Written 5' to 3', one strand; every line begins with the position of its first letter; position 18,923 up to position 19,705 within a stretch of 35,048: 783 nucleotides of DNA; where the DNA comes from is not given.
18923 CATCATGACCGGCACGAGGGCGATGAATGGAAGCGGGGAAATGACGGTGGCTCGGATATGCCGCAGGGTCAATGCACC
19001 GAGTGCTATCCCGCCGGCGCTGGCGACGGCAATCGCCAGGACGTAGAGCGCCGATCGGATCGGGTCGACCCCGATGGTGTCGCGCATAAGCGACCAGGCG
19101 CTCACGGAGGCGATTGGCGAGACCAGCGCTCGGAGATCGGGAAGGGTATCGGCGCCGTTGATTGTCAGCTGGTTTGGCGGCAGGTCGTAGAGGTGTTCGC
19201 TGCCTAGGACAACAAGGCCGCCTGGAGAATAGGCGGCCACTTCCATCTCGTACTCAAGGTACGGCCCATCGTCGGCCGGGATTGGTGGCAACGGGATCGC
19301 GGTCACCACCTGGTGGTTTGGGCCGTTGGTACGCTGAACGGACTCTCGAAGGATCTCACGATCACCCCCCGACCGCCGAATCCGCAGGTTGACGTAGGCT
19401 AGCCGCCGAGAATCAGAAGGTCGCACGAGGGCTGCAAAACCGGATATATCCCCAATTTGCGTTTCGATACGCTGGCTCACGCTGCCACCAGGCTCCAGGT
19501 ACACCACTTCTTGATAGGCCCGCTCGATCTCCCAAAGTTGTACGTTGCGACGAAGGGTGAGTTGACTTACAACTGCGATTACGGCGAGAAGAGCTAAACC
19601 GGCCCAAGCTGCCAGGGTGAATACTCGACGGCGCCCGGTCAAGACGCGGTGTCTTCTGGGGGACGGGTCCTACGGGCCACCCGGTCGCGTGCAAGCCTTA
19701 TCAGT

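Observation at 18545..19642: Three paralogous membrane proteins of no recognisable family, each adjacent to a GT-C gene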

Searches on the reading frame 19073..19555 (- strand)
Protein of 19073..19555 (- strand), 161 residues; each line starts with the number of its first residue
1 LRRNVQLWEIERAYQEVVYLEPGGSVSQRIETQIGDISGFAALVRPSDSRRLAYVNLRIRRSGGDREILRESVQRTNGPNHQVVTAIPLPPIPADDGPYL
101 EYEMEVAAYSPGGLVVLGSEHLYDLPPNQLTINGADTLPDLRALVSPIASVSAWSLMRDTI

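Call 20: find_homologous_proteins(query=A2, max_evalue=0.01)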
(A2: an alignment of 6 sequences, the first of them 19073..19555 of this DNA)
Query A2 (6 sequences) (161 aa, profile of the alignment): 13 proteins with E <= 0.01 among 3703 candidates.
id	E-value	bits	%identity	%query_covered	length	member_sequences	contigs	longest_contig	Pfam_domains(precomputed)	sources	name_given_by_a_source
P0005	4.5e-48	181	33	36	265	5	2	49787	-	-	-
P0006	5.0e-38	148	33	36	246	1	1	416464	-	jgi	jgi:hypothetical protein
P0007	2.2e-35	139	34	36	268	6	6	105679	-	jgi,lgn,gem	jgi:hypothetical protein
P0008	1.5e-34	137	33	36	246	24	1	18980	-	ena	-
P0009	1.1e-33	134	33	36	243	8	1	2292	-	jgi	-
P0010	1.1e-33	134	36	36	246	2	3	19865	-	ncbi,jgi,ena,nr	ncbi:MAG: hypothetical protein QGG58_01895 [Chloroflexota bacterium]|jgi:hypothetical protein|nr:hyp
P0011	1.2e-33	134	33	36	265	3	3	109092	-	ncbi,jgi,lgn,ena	-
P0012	2.4e-33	133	36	36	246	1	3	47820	-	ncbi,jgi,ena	jgi:hypothetical protein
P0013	6.7e-33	131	33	36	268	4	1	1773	-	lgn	-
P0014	1.4e-32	130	33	36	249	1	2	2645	-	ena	-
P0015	8.3e-32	128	-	-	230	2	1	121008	-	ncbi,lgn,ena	-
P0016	3.2e-31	126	31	16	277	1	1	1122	-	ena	-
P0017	3.5e-25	106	40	99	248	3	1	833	-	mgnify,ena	mgnify:FL=1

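Call 29: search_protein_representatives(alignment_id=A4)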
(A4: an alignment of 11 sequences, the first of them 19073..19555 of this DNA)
Query: 11 sequences, 157 profile positions. Proteins with E-value up to 0.001 (for the whole library): 169; up to 1e-10: 41; up to 1e-30: 7. The best 150 are listed.
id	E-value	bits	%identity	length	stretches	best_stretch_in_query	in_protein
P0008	3.5e-53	195.9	-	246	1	2-151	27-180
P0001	4.9e-52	192.1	-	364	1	2-157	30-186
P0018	1.5e-45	171.0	-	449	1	2-157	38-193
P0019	4.3e-44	166.3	-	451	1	2-157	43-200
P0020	8.9e-44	165.3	-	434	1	3-157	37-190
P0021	2.9e-32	127.9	-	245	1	2-152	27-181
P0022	9.9e-31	122.9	-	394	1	3-154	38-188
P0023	9.4e-27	110.0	-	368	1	3-156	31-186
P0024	3.0e-24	101.8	-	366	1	3-157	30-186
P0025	4.8e-23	97.9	-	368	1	3-153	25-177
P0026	2.2e-22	95.8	-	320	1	22-157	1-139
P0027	5.0e-21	91.4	-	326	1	4-154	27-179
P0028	2.0e-20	89.4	-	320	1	3-143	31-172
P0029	5.7e-20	87.9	-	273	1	3-157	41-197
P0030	7.4e-20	87.6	-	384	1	11-156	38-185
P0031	1.3e-19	86.8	-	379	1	3-156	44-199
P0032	1.4e-19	86.7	-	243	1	3-151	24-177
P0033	1.5e-19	86.6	-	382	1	2-155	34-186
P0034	2.0e-19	86.2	-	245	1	3-151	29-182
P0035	4.7e-19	85.0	-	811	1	3-149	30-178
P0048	5.2e-14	68.6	-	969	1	4-145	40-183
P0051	4.1e-13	65.7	-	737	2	16-140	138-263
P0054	1.1e-11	61.0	-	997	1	18-142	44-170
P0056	6.8e-11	58.5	-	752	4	21-136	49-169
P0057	6.9e-10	55.2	-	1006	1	13-141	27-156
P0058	7.8e-10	55.0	-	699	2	3-120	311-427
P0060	1.4e-09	54.2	-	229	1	8-151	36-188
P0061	1.7e-09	53.9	-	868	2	26-106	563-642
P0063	9.6e-09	51.5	-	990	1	19-142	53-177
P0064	9.6e-09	51.5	-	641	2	19-114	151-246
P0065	6.3e-08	48.8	-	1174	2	21-106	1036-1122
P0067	1.4e-07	47.7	-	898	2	22-119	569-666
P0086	3.7e-06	43.1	-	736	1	26-148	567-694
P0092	7.3e-06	42.1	-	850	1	10-141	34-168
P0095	8.8e-06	41.9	-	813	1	24-141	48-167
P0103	1.4e-05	41.2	-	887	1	11-114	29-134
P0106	1.5e-05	41.1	-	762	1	15-111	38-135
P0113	2.5e-05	40.4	-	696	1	22-119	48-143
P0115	2.9e-05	40.2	-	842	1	24-140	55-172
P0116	3.0e-05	40.1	-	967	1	11-132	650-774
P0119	4.0e-05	39.7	-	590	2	19-141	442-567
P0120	4.1e-05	39.7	-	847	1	20-136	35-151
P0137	1.3e-04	38.1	-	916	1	18-108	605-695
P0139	1.4e-04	37.9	-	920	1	4-114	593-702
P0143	1.7e-04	37.7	-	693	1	21-133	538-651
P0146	1.8e-04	37.6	-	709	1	24-123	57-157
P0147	1.9e-04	37.5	-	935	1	12-116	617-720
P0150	2.2e-04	37.3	-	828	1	27-139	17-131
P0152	2.2e-04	37.3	-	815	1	12-138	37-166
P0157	3.0e-04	36.9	-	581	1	18-140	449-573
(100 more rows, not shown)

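Call 32: search_protein_families(library=pfam, alignment_id=A5, max_evalue=0.001)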
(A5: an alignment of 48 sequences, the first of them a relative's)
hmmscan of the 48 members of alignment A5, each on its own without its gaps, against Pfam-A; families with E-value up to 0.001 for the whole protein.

A. member 1, P0035 (811 aa): 0 families

B. families by the number of members that match (of 48 scanned): 76 families (the first 25 are shown)
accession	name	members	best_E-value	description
PF09586.16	YfhO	6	8.9e-30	Bacterial membrane protein YfhO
PF09913.15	DUF2142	4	3.5e-21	Predicted membrane protein (DUF2142)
PF02366.24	PMT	4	9.3e-11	Dolichyl-phosphate-mannose-protein mannosyltransferase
PF22772.2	WsaF_C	3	1.4e-13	WsaF, C-terminal domain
PF24677.1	DUF7657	3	1.1e-12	Domain of unknown function (DUF7657)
PF13231.12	PMT_2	3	2e-12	Dolichyl-phosphate-mannose-protein mannosyltransferase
PF13472.12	Lipase_GDSL_2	3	2.2e-09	GDSL-like Lipase/Acylhydrolase family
PF08241.18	Methyltransf_11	2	4.4e-20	Methyltransferase domain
PF13649.12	Methyltransf_25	2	1e-19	Methyltransferase domain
PF13847.12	Methyltransf_31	2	3.8e-19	Methyltransferase domain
PF20176.3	DUF6541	2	7.3e-19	Family of unknown function (DUF6541)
PF13692.12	Glyco_trans_1_4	2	6.7e-18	Glycosyl transferases group 1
PF13489.12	Methyltransf_23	2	2.9e-17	Methyltransferase domain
PF08242.18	Methyltransf_12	2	1.4e-16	Methyltransferase domain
PF00534.26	Glycos_transf_1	2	2.8e-15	Glycosyl transferases group 1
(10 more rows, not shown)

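Call 35: search_protein_families(library=pfam, proteins=[P0035, P0048, P0054, P0057, P0063, P0065, P0061, P0067, P0116, P0139], max_evalue=0.001)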
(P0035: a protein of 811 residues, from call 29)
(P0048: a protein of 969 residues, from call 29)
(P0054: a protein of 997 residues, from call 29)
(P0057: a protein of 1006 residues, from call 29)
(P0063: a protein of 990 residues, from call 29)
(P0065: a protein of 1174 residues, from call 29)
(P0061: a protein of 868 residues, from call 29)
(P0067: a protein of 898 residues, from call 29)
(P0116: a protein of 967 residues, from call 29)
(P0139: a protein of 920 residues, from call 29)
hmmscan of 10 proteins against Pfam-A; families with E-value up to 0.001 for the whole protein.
P0035 (811 aa): 0 families

P0048 (969 aa): 0 families

P0054 (997 aa): 0 families

P0057 (1006 aa): 0 families

P0063 (990 aa): 0 families

P0065 (1174 aa): 4 families
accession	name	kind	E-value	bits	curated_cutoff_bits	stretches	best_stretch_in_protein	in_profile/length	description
PF13692.12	Glyco_trans_1_4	-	8.7e-15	55.7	27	1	210-329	23-142/142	Glycosyl transferases group 1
PF22772.2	WsaF_C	-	1.4e-13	51.3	27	1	552-677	2-132/133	WsaF, C-terminal domain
PF13524.12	Glyco_trans_1_2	-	1.2e-11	45.2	25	1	214-355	8-140/144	Glycosyl transferase-like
PF00534.26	Glycos_transf_1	-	3.4e-08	33.6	26.4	1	210-341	36-170/172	Glycosyl transferases group 1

P0061 (868 aa): 0 families

P0067 (898 aa): 0 families

P0116 (967 aa): 1 family
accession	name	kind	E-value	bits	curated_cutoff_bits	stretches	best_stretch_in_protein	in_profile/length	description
PF09586.16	YfhO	-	7.3e-15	54.9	28.5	2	75-599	22-520/835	Bacterial membrane protein YfhO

P0139 (920 aa): 2 families
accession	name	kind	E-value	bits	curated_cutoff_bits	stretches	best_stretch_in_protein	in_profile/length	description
PF09586.16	YfhO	-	5e-26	91.8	28.5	2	808-888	754-835/835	Bacterial membrane protein YfhO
PF24677.1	DUF7657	-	1.7e-09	37.4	26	1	104-393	101-400/401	Domain of unknown function (DUF7657)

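Call 37: search_solved_structures(query=A4, max_evalue=10, show_alignments=2)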
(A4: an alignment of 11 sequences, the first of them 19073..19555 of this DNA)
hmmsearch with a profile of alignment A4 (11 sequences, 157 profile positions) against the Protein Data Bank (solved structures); distinct sequences matched with E-value up to 10: 0.

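Call 42: find_encoding_contigs(protein=P0015, flank=10000, max_places=2)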
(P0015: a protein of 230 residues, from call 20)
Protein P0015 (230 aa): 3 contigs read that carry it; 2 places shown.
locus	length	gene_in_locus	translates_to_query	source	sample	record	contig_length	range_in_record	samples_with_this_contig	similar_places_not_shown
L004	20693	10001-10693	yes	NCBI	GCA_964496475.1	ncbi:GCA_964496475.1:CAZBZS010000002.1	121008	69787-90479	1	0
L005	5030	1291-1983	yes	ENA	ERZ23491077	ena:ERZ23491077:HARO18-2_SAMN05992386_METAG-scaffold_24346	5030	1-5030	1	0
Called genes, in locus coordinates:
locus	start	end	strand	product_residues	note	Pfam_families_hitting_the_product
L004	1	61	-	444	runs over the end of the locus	PF00881:Nitroreductase, PF14512:TM1586_NiRdase (faint), PF00881:Nitroreductase, PF08242:Methyltransf_12 (weak)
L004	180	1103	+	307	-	PF01073:3Beta_HSD, PF01370:Epimerase, PF02719:Polysacc_synt_2, PF04321:RmlD_sub_bind, PF13460:NAD_binding_10, PF16363:GDP_Man_Dehyd, PF07993:NAD_binding_4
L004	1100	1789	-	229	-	PF02254:TrkA_N, PF02080:TrkA_C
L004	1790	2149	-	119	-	PF02254:TrkA_N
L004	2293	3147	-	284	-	-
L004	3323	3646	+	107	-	PF07978:NIPSNAP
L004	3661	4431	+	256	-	PF00106:adh_short, PF08659:KR, PF13561:adh_short_C2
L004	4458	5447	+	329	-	PF05219:DREV (faint), PF07021:MetW, PF13489:Methyltransf_23, PF08241:Methyltransf_11, PF08242:Methyltransf_12, PF13649:Methyltransf_25, PF13847:Methyltransf_31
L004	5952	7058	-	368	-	PF00583:Acetyltransf_1, PF13527:Acetyltransf_9 (weak), PF13508:Acetyltransf_7 (weak)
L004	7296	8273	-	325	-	PF01073:3Beta_HSD, PF01370:Epimerase, PF02719:Polysacc_synt_2 (weak), PF04321:RmlD_sub_bind, PF16363:GDP_Man_Dehyd, PF07993:NAD_binding_4 (weak)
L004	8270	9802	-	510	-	-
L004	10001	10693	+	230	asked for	-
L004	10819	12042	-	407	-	-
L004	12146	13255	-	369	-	PF00535:Glycos_transf_2, PF10111:Glyco_tranf_2_2 (faint), PF13641:Glyco_tranf_2_3, PF13632:Glyco_trans_2_3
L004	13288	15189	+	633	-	PF13522:GATase_6, PF13537:GATase_7, PF00733:Asn_synthase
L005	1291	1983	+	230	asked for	-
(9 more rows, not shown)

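Call 43: find_encoding_contigs(protein=P0007, flank=10000, max_places=2)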
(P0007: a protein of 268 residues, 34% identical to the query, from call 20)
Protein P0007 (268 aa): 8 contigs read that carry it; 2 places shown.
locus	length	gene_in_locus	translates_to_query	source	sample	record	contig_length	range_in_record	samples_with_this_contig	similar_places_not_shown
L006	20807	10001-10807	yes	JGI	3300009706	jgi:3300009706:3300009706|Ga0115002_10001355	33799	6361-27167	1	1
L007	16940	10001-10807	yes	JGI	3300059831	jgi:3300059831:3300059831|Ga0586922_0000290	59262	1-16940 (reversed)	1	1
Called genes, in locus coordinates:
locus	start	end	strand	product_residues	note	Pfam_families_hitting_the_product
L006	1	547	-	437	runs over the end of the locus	PF00881:Nitroreductase, PF14512:TM1586_NiRdase (faint), PF00881:Nitroreductase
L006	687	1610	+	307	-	PF01073:3Beta_HSD, PF01370:Epimerase, PF02719:Polysacc_synt_2, PF04321:RmlD_sub_bind, PF05368:NmrA (weak), PF07993:NAD_binding_4, PF13460:NAD_binding_10, PF16363:GDP_Man_Dehyd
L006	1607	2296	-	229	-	PF02254:TrkA_N, PF13241:NAD_binding_7 (faint), PF02080:TrkA_C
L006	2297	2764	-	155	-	PF01488:Shikimate_DH, PF13241:NAD_binding_7 (weak), PF02254:TrkA_N, PF03435:Sacchrp_dh_NADP (weak), PF13460:NAD_binding_10 (weak)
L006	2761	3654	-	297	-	-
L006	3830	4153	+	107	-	PF07978:NIPSNAP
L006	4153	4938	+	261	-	PF00106:adh_short, PF08659:KR, PF13561:adh_short_C2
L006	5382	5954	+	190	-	PF07021:MetW (weak), PF08241:Methyltransf_11, PF08242:Methyltransf_12, PF13489:Methyltransf_23, PF13649:Methyltransf_25, PF13847:Methyltransf_31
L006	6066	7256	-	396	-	PF00583:Acetyltransf_1, PF13527:Acetyltransf_9, PF13508:Acetyltransf_7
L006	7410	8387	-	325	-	PF01073:3Beta_HSD, PF01370:Epimerase, PF02719:Polysacc_synt_2 (faint), PF04321:RmlD_sub_bind, PF16363:GDP_Man_Dehyd, PF07993:NAD_binding_4 (weak)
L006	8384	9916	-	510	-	-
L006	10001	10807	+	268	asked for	-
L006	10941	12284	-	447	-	-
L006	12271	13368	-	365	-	PF13641:Glyco_tranf_2_3, PF00535:Glycos_transf_2, PF13632:Glyco_trans_2_3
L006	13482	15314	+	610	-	PF13522:GATase_6, PF13537:GATase_7, PF00733:Asn_synthase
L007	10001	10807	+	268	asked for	-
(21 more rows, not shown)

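Call 58: find_homologous_proteins(query=P0057, max_evalue=0.001)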
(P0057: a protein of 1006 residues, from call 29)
Query P0057 (1006 aa): 3 proteins with E <= 0.001 among 8000 candidates.
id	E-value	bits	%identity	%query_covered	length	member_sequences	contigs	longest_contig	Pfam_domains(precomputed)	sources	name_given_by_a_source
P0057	0.0e+0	2178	100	100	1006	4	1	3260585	-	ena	-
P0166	0.0e+0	1827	85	99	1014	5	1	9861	-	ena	-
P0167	0.0e+0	1810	88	94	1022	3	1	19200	-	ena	-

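Call 60: find_encoding_contigs(protein=P0057, flank=10000, max_places=2)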
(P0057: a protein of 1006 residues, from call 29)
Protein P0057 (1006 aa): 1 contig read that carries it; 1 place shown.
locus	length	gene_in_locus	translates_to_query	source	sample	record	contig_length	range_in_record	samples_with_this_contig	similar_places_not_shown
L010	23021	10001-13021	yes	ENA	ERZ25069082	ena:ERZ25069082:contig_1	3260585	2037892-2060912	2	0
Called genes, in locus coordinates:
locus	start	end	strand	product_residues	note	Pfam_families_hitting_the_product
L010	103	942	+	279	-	PF00149:Metallophos, PF12850:Metallophos_2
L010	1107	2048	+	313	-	PF22558:REase-ARP, PF20796:PDDEXK_13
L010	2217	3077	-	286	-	PF23023:Anti-Pycsar_Apyc1, PF00753:Lactamase_B, PF12706:Lactamase_B_2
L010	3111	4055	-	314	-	PF05721:PhyH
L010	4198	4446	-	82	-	-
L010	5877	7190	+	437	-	PF07995:GSDH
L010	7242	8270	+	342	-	-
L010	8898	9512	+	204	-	-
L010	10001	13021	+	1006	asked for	-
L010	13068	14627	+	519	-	PF13489:Methyltransf_23, PF08241:Methyltransf_11, PF08242:Methyltransf_12, PF13649:Methyltransf_25, PF13847:Methyltransf_31, PF00535:Glycos_transf_2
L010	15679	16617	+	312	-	PF01073:3Beta_HSD (faint), PF01370:Epimerase, PF16363:GDP_Man_Dehyd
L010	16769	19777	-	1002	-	-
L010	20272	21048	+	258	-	PF03328:HpcH_HpaI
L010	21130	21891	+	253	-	PF00106:adh_short, PF08659:KR, PF13561:adh_short_C2, PF23441:SDR (weak)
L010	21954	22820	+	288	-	PF05721:PhyH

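Call 72: search_protein_families(library=pfam, proteins=[P0051, P0056, P0058, P0064, P0086, P0119, P0137, P0143, P0157, P0147], max_evalue=0.001)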
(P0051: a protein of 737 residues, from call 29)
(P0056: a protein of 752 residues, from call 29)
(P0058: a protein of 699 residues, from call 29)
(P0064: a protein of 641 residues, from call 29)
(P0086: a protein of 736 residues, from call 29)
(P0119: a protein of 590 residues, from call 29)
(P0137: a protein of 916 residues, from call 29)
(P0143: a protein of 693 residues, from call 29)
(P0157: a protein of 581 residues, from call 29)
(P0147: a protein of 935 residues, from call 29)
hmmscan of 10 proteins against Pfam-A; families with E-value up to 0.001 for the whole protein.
P0051 (737 aa): 1 family
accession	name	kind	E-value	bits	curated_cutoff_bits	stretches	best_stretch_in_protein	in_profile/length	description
PF13472.12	Lipase_GDSL_2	-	2.2e-09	38.5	32.9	1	487-720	1-176/178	GDSL-like Lipase/Acylhydrolase family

P0056 (752 aa): 0 families

P0058 (699 aa): 1 family
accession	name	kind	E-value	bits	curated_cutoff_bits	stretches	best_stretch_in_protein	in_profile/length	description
PF22772.2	WsaF_C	-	1.3e-09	38.5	27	1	138-264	2-133/133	WsaF, C-terminal domain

P0064 (641 aa): 6 families
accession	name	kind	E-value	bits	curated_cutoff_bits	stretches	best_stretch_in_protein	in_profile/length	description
PF08241.18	Methyltransf_11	-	7.8e-17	62.2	21.2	1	382-482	1-94/95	Methyltransferase domain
PF13649.12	Methyltransf_25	-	3.8e-14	53.6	27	1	381-479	1-97/97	Methyltransferase domain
PF13489.12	Methyltransf_23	-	1e-12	48.5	27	1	364-496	11-124/164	Methyltransferase domain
PF08242.18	Methyltransf_12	-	1.1e-12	48.9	30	1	382-481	1-98/98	Methyltransferase domain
PF01209.24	Ubie_methyltran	-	5.8e-11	42.6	20.1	1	373-489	43-157/233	ubiE/COQ5 methyltransferase family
PF13847.12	Methyltransf_31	-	5.9e-10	39.4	27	1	379-487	5-113/145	Methyltransferase domain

P0086 (736 aa): 0 families

P0119 (590 aa): 15 families
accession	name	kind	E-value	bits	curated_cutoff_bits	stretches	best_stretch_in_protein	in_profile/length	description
PF08241.18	Methyltransf_11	-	4.4e-20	72.6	21.2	1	77-172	1-95/95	Methyltransferase domain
PF13649.12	Methyltransf_25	-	1e-19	71.4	27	1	76-168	1-97/97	Methyltransferase domain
PF13847.12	Methyltransf_31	-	3.8e-19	69.2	27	1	72-187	3-122/145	Methyltransferase domain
PF13489.12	Methyltransf_23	-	2.9e-17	63.3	27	1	65-193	15-136/164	Methyltransferase domain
PF08242.18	Methyltransf_12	-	1.4e-16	61.4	30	1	77-170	1-98/98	Methyltransferase domain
PF02353.26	CMAS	-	8.8e-09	35.5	27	1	72-199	62-192/273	Mycolic acid cyclopropane synthetase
PF06325.19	PrmA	-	1.5e-06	28.4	22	1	69-173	158-259/296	Ribosomal protein L11 methyltransferase (PrmA)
PF03291.22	mRNA_G-N7_MeTrfase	-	2e-06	27.6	26.6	1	74-176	63-184/315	mRNA (guanine-N(7))-methyltransferase domain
PF05175.20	MTS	-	1.1e-05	25.6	23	1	72-182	31-148/170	Methyltransferase small domain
PF01728.25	FtsJ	-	2.6e-05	24.7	24.1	1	72-196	21-161/181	FtsJ-like methyltransferase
PF08003.17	Methyltransf_9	-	3.4e-05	23.4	23.8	1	70-174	110-219/315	Protein of unknown function (DUF1698)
PF01209.24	Ubie_methyltran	-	6.4e-05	22.8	20.1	1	72-176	47-155/233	ubiE/COQ5 methyltransferase family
PF07021.18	MetW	-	9.8e-05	22.5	21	1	72-163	13-101/193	Methionine biosynthesis protein MetW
PF13679.12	Methyltransf_32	-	0.00011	22.7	27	1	70-133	23-94/143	Methyltransferase domain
PF05891.18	Methyltransf_PK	-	0.00057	19.9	27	1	74-172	57-159/218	AdoMet dependent proline di-methyltransferase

P0137 (916 aa): 2 families
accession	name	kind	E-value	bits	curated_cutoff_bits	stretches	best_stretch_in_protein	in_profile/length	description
PF09586.16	YfhO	-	5e-10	38.9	28.5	1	849-897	787-835/835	Bacterial membrane protein YfhO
PF10131.15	PTPS_related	-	4.7e-05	22.5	26.4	1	113-267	19-174/621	6-pyruvoyl-tetrahydropterin synthase related domain; membrane protein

P0143 (693 aa): 0 families

P0157 (581 aa): 2 families
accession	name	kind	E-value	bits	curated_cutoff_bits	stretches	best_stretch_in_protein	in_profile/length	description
PF13231.12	PMT_2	-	2e-12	48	26.1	1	122-257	24-158/160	Dolichyl-phosphate-mannose-protein mannosyltransferase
PF02366.24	PMT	-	9.3e-11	42.2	22.7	1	105-234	67-205/245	Dolichyl-phosphate-mannose-protein mannosyltransferase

P0147 (935 aa): 1 family
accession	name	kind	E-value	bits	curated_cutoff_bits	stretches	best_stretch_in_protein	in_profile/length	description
PF09586.16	YfhO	-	3.9e-22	78.9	28.5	1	58-908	27-835/835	Bacterial membrane protein YfhO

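Call 74: predict_structure(alignment_id=A8)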
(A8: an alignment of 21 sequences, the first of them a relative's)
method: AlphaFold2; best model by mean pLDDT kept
length: 1006 residues; sequences in the alignment: 21
mean_pLDDT: 70.6   pTM: 0.52
mean pLDDT of the five models: 70.6, 69.6, 67.9, 65.8, 62.0
residues with pLDDT >= 90: 241; 70-90: 302; 50-70: 228; < 50: 235
segments of 3 or more residues with pLDDT < 50: 280-298, 322-344, 376-386, 426-431, 635-657, 659-671, 673-675, 687-714, 724-732, 735-762, 764-770, 792-796, 824-836, 923-939, 962-975, 1004-1006
pLDDT, mean of each block of 10 residues (from residue 1): 88 93 67 94 94 95 94 97 96 94 94 95 96 83 88 88 94 89 91 85 64 83 95 92 88 86 71 53 47 46 66 67 41 38 53 66 67 49 48 81 88 77 52 70 77 67 87 83 91 93 86 87 80 83 91 89 92 79 84 67 67 90 74 47 37 43 45 51 49 42 40 50 46 46 34 39 48 54 57 52 76 73 47 49 56 57 68 89 89 74 86 58 48 44 67 81 46 52 82 82 54
secondary structure, 60 per line:
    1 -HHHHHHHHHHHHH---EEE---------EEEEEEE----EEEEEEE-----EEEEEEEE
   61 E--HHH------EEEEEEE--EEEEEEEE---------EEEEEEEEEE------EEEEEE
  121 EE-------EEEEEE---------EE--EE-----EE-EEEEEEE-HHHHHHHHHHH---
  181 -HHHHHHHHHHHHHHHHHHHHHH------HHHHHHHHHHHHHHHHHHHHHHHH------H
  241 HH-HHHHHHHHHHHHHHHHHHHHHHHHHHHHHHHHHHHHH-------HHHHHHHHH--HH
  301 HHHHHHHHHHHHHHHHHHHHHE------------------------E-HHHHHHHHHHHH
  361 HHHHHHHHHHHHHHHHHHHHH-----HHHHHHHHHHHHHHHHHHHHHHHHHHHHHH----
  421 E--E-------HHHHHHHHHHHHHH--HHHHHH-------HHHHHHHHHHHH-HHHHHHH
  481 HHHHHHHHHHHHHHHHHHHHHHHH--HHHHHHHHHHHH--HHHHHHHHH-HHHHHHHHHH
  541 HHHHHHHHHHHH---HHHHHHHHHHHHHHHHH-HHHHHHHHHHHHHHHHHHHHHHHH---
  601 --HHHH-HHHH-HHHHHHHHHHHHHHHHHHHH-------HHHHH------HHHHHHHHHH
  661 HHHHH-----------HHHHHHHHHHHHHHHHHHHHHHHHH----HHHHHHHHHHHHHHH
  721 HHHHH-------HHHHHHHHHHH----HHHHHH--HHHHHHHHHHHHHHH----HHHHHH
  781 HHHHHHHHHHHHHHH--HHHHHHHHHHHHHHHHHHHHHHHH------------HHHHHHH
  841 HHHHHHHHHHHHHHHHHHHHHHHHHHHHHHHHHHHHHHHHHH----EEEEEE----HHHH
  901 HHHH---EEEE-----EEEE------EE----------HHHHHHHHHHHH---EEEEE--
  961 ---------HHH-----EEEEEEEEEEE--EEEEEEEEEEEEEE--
elements in order (helices of 4 or more, strands of 3 or more residues): H2-14 E18-20 E30-36 E41-47 E53-61 E73-79 E82-89 E99-108 E115-122 E130-135 E159-165 H167-177 H182-203 H210-233 H244-280 H288-296 H299-321 H349-381 H387-416 H432-445 H448-453 H461-472 H474-504 H507-518 H521-529 H531-552 H556-572 H574-597 H603-606 H608-611 H613-632 H640-644 H651-665 H677-701 H706-725 H733-743 H748-753 H756-770 H775-795 H798-821 H834-882 E887-892 H897-904 E908-911 E917-920 H939-950 E954-958 E978-988 E991-1004
